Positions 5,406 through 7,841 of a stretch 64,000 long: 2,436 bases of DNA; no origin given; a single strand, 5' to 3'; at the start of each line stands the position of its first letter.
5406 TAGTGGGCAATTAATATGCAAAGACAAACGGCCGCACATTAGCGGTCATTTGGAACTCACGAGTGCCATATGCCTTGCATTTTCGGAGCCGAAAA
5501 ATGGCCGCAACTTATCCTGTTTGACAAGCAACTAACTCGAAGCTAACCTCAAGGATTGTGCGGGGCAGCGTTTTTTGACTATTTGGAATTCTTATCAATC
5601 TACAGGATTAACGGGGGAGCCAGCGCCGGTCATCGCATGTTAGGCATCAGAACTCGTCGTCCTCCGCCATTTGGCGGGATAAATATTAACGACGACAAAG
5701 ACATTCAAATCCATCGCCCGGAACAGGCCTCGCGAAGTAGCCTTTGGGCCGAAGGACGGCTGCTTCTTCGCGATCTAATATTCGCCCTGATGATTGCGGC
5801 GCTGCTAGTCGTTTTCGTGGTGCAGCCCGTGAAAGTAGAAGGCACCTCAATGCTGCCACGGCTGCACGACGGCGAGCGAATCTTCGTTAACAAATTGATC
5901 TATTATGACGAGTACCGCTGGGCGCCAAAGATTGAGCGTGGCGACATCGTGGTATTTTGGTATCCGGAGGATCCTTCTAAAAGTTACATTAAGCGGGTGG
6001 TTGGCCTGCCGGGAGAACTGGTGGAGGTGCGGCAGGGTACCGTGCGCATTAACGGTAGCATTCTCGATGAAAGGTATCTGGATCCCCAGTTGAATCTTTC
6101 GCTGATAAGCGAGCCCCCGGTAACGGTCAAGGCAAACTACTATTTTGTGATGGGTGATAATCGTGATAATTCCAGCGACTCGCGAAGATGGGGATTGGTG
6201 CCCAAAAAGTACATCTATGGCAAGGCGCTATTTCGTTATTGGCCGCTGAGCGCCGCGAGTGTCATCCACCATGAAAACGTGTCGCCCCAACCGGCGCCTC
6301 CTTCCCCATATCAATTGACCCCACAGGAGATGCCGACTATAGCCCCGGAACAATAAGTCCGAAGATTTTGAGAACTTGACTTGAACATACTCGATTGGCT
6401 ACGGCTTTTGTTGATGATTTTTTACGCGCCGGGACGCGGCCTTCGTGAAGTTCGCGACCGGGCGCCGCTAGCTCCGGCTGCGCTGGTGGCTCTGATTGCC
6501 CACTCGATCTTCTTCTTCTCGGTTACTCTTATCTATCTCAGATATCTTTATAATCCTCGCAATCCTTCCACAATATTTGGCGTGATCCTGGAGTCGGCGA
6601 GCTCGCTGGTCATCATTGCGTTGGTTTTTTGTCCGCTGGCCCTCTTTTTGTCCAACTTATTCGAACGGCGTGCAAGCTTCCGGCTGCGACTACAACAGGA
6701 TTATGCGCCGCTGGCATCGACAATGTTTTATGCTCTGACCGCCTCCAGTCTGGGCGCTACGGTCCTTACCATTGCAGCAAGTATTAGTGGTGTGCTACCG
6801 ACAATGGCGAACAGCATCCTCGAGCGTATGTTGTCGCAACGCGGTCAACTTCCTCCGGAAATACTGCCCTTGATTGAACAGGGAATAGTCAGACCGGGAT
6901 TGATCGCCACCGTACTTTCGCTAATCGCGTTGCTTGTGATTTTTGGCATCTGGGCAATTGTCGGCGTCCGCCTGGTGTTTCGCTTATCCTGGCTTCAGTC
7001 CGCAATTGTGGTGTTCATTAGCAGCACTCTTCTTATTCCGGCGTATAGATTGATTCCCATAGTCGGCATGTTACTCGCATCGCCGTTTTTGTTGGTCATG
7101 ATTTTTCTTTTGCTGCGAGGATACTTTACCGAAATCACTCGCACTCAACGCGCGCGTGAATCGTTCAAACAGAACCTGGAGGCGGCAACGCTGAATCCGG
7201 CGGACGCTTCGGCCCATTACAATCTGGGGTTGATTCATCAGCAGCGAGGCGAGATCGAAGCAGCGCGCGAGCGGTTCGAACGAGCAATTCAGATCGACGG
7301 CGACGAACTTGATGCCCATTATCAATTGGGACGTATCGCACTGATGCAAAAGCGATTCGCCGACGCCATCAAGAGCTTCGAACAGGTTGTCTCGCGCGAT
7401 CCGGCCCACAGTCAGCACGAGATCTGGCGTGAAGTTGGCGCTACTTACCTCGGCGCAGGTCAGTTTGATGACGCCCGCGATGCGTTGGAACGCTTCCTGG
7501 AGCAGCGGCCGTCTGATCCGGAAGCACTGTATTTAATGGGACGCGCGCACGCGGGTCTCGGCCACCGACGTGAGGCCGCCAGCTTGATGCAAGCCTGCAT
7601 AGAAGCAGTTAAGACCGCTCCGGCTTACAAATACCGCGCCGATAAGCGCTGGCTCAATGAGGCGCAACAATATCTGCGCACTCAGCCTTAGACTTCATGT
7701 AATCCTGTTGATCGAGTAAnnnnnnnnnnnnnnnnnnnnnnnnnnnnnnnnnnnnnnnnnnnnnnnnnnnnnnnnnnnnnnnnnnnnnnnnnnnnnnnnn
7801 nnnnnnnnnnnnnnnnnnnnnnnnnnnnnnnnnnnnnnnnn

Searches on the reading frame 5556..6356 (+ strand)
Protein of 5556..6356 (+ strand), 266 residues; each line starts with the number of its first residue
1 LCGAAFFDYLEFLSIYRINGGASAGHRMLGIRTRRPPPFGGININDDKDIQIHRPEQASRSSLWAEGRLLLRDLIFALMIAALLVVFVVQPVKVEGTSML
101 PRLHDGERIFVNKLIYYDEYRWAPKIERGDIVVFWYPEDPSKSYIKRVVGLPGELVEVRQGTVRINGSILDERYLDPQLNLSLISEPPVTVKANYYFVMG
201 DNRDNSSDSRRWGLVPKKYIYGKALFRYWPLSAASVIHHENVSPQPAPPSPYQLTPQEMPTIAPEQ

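Call 8: search_protein_families(library=pfam, proteins=[window:5556-6356:+])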
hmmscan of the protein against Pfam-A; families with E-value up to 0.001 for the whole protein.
window:5556-6356:+ (266 aa): 1 family
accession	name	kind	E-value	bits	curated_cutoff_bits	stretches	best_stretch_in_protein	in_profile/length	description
PF10502.14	Peptidase_S26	-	2.2e-48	164.9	22.9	1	73-229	7-168/168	Signal peptidase, peptidase S26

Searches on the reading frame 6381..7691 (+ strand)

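Call 8: search_protein_families(library=pfam, proteins=[window:6381-7691:+])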
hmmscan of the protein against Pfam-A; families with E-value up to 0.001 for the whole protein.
window:6381-7691:+ (436 aa): 22 families
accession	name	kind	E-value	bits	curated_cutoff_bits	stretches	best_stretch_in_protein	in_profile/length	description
PF07719.23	TPR_2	-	6.7e-25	85.5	27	2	311-343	2-34/34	Tetratricopeptide repeat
PF13424.12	TPR_12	-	3.4e-18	66.1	30.1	3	276-339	3-74/77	Tetratricopeptide repeat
PF00515.34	TPR_1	-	4.5e-18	64.7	27.8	2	276-307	1-32/34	Tetratricopeptide repeat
PF13414.12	TPR_11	-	1.6e-17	63.3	26.8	2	288-318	6-36/42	TPR repeat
PF13432.12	TPR_16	-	2.1e-17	63.6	32.7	3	287-342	8-63/65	Tetratricopeptide repeat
PF13181.12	TPR_8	-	5.5e-17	60.9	25.7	1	276-308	1-33/34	Tetratricopeptide repeat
PF14559.12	TPR_19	-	1.1e-16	61.3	25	2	289-344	4-59/68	Tetratricopeptide repeat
PF13431.12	TPR_17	-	5.4e-16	57.9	24.4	0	267-297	4-34/34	Tetratricopeptide repeat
PF13428.12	TPR_14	-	8e-16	57.4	23.5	2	347-388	2-43/44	Tetratricopeptide repeat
PF13174.12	TPR_6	-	1.7e-15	56.9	26.3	0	311-341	1-31/33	Tetratricopeptide repeat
PF13371.12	TPR_9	-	6.7e-12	45.7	35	2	317-385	2-68/73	Tetratricopeptide repeat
PF12895.13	ANAPC3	-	9e-10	39.1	27.2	2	322-405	1-81/82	Anaphase-promoting complex, cyclosome, subunit 3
PF13176.12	TPR_7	-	2.1e-09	37.2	27.9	0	278-311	1-34/36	Tetratricopeptide repeat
PF23914.1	TPR_CcmH_CycH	-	1.1e-07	32.3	42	1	316-408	56-149/158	Cytochrome c-type biogenesis protein H TPR domain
PF07721.20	TPR_4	-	3.1e-06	27.7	27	0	276-301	1-26/26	Tetratricopeptide repeat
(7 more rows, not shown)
